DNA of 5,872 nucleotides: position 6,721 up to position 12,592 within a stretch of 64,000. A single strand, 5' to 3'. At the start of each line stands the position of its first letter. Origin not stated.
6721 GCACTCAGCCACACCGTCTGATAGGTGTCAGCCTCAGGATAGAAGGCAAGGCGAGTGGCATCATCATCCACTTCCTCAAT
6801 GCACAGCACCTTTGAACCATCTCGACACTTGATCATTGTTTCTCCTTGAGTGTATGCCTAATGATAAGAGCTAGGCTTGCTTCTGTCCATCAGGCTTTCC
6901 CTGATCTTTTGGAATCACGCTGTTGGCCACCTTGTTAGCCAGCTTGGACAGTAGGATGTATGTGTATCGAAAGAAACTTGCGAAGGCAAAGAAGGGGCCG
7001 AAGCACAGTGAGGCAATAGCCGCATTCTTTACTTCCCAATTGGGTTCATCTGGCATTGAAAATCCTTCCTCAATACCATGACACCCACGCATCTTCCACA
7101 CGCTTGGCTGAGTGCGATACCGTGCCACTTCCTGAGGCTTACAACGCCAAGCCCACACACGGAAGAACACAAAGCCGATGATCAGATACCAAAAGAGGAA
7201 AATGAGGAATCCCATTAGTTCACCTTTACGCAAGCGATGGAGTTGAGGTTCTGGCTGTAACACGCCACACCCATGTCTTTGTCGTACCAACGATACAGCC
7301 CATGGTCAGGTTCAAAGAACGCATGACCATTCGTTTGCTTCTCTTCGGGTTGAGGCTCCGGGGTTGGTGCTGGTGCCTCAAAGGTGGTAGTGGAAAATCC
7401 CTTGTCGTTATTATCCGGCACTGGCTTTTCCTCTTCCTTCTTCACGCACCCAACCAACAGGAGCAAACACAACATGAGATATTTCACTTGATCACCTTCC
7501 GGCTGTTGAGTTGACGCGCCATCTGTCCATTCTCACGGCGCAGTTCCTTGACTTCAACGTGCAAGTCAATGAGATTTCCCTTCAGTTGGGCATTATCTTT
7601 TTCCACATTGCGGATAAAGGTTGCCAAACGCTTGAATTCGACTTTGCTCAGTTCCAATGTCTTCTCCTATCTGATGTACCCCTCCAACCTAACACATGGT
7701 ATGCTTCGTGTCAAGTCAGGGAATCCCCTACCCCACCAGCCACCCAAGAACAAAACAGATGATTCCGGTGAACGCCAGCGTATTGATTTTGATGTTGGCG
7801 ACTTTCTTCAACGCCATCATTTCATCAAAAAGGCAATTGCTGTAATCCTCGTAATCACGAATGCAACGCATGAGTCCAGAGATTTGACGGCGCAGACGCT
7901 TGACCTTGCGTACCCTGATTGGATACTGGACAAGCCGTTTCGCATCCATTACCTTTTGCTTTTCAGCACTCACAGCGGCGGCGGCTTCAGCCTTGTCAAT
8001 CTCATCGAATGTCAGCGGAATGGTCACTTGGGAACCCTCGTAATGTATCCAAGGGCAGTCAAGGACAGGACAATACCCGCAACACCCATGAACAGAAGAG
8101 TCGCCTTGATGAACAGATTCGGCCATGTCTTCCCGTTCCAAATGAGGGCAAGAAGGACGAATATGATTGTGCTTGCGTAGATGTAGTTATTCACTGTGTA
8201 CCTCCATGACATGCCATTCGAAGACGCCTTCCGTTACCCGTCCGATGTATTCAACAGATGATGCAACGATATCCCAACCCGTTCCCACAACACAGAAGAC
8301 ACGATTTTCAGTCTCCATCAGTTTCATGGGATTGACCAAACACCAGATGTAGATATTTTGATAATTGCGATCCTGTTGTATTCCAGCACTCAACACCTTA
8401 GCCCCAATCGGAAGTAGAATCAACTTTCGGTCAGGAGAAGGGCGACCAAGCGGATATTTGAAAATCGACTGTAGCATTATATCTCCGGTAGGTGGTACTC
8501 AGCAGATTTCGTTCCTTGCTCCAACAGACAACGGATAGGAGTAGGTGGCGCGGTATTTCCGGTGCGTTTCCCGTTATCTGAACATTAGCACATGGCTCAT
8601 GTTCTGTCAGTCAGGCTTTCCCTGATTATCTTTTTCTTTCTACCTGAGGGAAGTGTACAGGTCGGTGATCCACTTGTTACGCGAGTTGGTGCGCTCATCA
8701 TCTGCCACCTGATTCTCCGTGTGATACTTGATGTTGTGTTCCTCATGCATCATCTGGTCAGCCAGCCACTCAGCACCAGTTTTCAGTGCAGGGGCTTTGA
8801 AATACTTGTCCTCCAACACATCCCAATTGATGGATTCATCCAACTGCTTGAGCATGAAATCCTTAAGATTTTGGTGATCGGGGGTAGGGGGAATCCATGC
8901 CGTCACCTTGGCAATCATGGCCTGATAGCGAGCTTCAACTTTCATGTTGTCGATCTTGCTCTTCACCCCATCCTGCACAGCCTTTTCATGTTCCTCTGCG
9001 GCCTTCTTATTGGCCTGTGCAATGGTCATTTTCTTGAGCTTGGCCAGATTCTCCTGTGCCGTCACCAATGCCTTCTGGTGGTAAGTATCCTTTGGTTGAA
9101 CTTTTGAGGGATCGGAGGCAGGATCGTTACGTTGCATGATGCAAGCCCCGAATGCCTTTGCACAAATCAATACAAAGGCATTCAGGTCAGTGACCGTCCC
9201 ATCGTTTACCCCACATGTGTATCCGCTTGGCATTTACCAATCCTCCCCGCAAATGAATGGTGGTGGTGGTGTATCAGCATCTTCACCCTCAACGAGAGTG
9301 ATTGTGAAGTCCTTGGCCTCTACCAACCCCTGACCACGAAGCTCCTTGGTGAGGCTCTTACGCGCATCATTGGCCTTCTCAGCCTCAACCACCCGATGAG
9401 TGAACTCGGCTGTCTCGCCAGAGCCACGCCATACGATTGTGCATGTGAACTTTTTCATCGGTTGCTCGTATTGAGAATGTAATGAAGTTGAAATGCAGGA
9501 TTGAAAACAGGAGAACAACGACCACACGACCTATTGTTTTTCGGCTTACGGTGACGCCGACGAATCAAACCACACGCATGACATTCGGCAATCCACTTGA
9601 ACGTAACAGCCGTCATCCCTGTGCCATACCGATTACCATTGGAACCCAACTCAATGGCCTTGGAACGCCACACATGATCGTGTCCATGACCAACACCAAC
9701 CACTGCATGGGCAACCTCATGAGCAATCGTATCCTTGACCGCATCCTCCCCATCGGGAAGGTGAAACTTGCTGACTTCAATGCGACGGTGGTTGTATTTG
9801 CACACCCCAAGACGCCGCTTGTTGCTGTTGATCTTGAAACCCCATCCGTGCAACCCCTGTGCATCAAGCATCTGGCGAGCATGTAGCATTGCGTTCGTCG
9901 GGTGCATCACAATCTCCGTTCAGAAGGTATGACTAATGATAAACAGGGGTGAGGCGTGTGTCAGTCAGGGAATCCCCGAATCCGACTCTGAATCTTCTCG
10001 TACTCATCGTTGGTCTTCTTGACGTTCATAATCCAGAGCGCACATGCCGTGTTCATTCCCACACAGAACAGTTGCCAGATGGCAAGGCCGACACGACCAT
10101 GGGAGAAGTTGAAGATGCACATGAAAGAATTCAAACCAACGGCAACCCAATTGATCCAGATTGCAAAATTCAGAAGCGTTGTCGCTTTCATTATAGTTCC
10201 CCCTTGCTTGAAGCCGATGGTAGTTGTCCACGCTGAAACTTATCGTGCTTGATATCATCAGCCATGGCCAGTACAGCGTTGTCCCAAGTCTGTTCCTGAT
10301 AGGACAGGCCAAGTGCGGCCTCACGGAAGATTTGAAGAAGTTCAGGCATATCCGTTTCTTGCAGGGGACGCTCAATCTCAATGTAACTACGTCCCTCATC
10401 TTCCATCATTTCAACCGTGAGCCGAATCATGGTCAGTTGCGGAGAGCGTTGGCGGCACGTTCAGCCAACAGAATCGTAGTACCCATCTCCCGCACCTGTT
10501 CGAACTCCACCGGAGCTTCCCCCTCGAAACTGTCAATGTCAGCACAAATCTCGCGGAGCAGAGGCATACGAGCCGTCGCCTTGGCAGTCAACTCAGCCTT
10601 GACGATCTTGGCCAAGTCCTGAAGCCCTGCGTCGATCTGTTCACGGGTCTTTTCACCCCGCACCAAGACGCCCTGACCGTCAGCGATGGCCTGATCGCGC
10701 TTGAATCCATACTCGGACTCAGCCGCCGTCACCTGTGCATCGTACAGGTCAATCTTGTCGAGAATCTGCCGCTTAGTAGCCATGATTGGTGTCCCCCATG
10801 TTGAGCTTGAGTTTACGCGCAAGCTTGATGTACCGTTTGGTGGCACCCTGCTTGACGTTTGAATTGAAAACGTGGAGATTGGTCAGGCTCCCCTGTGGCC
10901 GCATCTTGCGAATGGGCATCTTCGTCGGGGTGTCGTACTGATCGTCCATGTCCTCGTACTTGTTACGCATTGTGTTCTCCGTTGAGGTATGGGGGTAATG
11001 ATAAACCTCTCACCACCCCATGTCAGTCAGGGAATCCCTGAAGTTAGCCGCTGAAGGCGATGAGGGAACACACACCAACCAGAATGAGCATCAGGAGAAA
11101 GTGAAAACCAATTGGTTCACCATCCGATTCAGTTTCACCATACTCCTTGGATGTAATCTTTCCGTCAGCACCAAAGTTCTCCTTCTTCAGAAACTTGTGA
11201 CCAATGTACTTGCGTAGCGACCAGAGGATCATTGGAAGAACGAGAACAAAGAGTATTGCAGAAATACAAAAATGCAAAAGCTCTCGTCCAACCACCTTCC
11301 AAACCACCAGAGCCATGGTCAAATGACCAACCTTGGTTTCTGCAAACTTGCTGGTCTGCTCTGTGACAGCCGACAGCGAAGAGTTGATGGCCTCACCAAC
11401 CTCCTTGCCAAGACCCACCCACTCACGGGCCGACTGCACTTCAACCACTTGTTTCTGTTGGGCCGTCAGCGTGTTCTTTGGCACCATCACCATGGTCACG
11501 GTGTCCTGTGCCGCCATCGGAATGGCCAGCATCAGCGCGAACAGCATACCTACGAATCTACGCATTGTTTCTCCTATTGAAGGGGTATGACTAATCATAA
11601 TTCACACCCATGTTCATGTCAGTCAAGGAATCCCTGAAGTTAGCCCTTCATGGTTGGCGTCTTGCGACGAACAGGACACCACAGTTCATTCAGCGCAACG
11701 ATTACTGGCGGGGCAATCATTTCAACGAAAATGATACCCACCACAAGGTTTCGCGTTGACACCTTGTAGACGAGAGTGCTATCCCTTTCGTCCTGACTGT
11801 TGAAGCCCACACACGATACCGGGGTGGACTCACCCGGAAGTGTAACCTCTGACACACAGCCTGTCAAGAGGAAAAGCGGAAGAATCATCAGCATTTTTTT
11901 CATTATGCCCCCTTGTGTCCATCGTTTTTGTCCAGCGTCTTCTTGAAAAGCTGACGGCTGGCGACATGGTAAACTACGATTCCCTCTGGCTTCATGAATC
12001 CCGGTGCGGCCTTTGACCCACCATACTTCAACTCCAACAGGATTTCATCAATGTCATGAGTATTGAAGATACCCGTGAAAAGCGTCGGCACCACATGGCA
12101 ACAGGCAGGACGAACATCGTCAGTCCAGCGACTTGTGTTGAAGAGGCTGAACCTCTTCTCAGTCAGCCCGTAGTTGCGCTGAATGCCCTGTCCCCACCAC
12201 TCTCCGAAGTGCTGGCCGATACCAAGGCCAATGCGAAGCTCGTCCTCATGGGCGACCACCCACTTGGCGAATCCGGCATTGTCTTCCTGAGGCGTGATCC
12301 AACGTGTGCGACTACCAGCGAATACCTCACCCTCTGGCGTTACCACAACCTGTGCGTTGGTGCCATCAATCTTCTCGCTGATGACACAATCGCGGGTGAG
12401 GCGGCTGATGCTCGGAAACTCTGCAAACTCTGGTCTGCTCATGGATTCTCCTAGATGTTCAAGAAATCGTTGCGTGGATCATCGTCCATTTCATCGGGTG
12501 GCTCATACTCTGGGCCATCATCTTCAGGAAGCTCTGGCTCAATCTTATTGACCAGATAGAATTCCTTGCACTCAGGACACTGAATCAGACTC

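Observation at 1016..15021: Family of at least 13 near-identical ~75-bp promoter-leader cassettes upstream of small early-region genes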

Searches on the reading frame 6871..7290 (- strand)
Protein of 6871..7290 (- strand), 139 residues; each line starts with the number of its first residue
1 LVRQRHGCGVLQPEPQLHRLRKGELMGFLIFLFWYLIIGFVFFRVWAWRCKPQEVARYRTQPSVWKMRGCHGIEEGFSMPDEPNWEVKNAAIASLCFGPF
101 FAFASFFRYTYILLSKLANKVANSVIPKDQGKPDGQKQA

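Call 51: search_protein_families(library=pfam, max_evalue=0.01, proteins=[window:6871-7290:-])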
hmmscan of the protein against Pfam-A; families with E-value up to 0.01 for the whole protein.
window:6871-7290:- (139 aa): 0 families

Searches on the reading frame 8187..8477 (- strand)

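Call 51: search_protein_families(library=pfam, max_evalue=0.01, proteins=[window:8187-8477:-])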
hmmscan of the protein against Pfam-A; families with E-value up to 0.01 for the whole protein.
window:8187-8477:- (96 aa): 1 family
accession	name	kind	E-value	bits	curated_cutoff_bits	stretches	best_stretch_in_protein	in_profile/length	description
PF24043.1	DUF7352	-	5.9e-16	58.9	27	1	1-94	1-90/97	Domain of unknown function (DUF7352)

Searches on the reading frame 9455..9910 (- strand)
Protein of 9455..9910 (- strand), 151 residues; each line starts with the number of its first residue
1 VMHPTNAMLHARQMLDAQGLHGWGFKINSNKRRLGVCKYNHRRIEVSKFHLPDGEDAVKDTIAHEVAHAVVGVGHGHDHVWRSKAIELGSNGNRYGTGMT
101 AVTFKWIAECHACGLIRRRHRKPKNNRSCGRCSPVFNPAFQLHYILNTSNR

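Call 51: search_protein_families(library=pfam, max_evalue=0.01, proteins=[window:9455-9910:-])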
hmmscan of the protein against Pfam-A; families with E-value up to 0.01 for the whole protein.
window:9455-9910:- (151 aa): 1 family
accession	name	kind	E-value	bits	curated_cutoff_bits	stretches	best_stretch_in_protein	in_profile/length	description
PF10263.15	SprT-like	-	2.4e-08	34.2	25.6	1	21-91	19-98/108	SprT-like family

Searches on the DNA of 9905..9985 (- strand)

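Call 54: search_dna_similar(query=window:9905-9985:-, collection=phages, mode=distant, max_evalue=10, max_rows=15)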
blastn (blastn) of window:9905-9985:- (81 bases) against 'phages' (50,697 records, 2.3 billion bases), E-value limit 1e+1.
Records with a match: 3; places in all: 3; records where one place covers at least 80% of the query: 0.
Best place of each record, by identity: >=99% 3.
By first word of the organism name: Pectobacterium 2; Vibrio 1.
By host as written in the record: - 2; Vibrio alginolyticus V1 1.
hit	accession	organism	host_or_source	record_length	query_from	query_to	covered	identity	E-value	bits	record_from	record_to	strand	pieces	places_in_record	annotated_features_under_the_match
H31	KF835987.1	Pectobacterium bacteriophage PM2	-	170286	41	58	22%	100.0%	8e+0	34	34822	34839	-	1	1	recombination endonuclease subunit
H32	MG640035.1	Vibrio phage Athena1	Vibrio alginolyticus V1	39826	46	63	22%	100.0%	8e+0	34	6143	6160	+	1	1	exodeoxyribonuclease type VIII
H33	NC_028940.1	Pectobacterium bacteriophage PM2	-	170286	41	58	22%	100.0%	8e+0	34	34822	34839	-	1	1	SbcC-like subunit of palindrome specific endonuclease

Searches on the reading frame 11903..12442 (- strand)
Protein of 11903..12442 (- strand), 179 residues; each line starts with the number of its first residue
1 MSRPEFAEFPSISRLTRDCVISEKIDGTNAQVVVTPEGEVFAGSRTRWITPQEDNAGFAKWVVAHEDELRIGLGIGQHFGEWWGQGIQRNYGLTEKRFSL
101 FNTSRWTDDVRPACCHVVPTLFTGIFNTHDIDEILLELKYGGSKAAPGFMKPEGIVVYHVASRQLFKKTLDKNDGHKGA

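Call 51: search_protein_families(library=pfam, max_evalue=0.01, proteins=[window:11903-12442:-])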
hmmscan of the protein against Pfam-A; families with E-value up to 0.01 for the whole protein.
window:11903-12442:- (179 aa): 1 family
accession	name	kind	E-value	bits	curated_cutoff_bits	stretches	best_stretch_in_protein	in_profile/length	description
PF09414.15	RNA_ligase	-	1.9e-13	51.3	27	1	18-167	2-169/171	RNA ligase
